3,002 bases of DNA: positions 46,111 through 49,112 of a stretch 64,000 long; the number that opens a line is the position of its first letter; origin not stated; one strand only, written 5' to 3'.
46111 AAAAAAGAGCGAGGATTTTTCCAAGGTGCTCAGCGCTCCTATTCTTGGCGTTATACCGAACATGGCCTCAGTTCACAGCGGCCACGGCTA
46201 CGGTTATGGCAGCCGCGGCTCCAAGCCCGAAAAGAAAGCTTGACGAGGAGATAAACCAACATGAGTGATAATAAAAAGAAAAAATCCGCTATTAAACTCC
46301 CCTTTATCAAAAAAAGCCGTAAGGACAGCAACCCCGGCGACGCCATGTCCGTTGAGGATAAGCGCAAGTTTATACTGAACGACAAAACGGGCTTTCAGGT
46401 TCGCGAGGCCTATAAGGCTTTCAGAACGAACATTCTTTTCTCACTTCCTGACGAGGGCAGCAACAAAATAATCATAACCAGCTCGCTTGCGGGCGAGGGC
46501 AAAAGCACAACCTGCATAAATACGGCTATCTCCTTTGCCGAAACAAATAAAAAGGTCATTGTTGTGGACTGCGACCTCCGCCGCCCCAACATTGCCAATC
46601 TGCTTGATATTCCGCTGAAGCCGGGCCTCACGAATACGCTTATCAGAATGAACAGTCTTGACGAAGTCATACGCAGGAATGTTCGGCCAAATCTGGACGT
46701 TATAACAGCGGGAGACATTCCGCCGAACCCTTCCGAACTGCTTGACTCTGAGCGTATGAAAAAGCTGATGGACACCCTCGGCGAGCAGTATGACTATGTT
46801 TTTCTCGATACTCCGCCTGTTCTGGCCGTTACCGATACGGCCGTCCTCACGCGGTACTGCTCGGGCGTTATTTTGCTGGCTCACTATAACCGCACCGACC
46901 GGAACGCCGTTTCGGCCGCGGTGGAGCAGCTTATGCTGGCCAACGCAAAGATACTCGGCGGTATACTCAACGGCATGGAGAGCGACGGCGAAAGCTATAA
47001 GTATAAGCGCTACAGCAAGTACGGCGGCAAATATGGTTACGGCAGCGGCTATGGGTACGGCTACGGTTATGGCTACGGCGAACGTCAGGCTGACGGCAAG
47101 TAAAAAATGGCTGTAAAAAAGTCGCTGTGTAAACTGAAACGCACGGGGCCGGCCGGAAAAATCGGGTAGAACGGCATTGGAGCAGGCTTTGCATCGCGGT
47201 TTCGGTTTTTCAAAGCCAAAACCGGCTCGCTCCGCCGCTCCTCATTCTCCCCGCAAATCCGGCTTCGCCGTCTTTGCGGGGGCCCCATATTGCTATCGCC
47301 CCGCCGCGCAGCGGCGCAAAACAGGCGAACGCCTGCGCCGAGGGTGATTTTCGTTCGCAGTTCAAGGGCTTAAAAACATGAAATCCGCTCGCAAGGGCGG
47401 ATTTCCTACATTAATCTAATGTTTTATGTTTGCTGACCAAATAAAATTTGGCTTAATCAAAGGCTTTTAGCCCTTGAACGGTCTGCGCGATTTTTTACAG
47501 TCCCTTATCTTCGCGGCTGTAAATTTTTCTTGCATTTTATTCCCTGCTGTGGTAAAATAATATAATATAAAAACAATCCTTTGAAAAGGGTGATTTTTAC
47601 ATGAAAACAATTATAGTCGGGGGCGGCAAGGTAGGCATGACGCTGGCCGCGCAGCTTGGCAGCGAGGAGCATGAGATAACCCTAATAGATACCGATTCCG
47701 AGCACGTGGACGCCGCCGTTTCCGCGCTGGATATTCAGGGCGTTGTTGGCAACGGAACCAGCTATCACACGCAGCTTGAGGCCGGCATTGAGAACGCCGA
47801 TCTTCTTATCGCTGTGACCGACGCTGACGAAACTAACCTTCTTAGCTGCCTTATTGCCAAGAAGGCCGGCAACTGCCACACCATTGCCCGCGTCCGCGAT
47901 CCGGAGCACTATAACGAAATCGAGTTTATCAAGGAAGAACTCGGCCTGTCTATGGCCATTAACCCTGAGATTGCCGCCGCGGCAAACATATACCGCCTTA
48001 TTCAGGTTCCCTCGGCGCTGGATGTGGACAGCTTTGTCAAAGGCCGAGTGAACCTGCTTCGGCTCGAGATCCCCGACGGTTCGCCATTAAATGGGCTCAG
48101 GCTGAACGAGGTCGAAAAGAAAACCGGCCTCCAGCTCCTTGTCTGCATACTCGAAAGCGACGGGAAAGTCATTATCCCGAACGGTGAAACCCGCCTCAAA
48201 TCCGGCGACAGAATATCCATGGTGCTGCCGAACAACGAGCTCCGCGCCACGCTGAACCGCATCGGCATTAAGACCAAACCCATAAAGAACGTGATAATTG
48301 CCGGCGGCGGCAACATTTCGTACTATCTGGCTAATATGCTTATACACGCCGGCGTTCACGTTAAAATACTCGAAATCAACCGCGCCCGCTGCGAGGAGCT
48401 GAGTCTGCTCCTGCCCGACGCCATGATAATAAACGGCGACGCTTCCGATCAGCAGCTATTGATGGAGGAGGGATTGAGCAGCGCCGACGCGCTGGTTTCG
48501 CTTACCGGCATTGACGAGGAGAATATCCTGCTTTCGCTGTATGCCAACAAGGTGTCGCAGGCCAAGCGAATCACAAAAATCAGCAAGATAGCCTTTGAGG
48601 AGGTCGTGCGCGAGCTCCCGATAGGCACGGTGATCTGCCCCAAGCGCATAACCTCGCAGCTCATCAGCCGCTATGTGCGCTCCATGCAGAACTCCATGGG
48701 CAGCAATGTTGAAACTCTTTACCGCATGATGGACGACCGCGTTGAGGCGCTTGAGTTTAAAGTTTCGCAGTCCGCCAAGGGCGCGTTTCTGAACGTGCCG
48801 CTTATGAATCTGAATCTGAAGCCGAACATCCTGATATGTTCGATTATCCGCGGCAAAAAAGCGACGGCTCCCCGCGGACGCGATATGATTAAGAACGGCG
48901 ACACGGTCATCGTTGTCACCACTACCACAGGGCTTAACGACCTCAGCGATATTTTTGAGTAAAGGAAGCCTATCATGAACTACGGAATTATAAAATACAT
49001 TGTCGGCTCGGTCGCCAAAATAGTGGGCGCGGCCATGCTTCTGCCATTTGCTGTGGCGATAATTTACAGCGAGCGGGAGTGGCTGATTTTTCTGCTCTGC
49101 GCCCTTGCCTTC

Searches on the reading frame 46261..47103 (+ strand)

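Call 15: search_protein_families(library=pfam, proteins=[window:46261-47103:+], max_evalue=0.001)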
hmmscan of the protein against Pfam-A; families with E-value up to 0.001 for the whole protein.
window:46261-47103:+ (280 aa): 6 families
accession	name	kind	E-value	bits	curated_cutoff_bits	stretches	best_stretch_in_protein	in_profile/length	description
PF13614.12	AAA_31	-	2.6e-15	57.2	27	1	70-197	4-138/177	AAA domain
PF10609.15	ParA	-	5.9e-09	36.1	27.1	1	68-237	4-173/246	NUBPL iron-transfer P-loop NTPase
PF01656.29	CbiA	-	1.7e-08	34.9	25.4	1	70-180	1-72/125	CobQ/CobB/MinD/ParA nucleotide binding domain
PF09140.17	MipZ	-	5.8e-06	26.2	20.7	1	70-185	3-108/262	ATPase MipZ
PF00142.24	Fer4_NifH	-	9.7e-05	22.4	25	1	77-135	9-67/271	4Fe-4S iron sulfur cluster binding proteins, NifH/frxC family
PF02374.21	ArsA_ATPase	-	0.0003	20.6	24.3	0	69-116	2-48/305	Anion-transporting ATPase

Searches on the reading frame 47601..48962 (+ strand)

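Call 15: search_protein_families(library=pfam, proteins=[window:47601-48962:+], max_evalue=0.001)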
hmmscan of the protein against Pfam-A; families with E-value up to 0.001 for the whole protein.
window:47601-48962:+ (453 aa): 11 families
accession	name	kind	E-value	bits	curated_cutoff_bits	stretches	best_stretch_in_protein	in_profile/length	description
PF02254.24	TrkA_N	-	2.8e-48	163.5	23.8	2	4-122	2-116/116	TrkA-N domain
PF02080.26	TrkA_C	-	1.9e-18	66.6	27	2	153-221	2-70/71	TrkA-C domain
PF13241.12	NAD_binding_7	-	1.7e-08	35.4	22.1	1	2-87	9-83/104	Putative NAD(P)-binding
PF07992.20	Pyr_redox_2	-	9.9e-07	28.9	26.1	0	2-35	2-177/291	Pyridine nucleotide-disulphide oxidoreductase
PF01262.27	AlaDh_PNT_C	-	2.6e-05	24.2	23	0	229-363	29-120/214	Alanine dehydrogenase/PNT, C-terminal domain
PF02558.23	ApbA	-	5.2e-05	23.3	22.2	0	4-51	2-49/150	Ketopantoate reductase PanE/ApbA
PF00070.33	Pyr_redox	-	6.9e-05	23.7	22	0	2-35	1-34/82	Pyridine nucleotide-disulphide oxidoreductase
PF02737.24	3HCDH_N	-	0.00024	21.5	22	0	5-44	4-43/180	3-hydroxyacyl-CoA dehydrogenase, NAD binding domain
PF03721.20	UDPG_MGDP_dh_N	-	0.00025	21.1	27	0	1-38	1-38/187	UDP-glucose/GDP-mannose dehydrogenase family, NAD binding domain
PF03807.23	F420_oxidored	-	0.00058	20.9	21.6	0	5-45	4-46/94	NADP oxidoreductase coenzyme F420-dependent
PF13460.12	NAD_binding_10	-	0.00071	19.9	27.2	0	8-87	3-74/184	NAD(P)H-binding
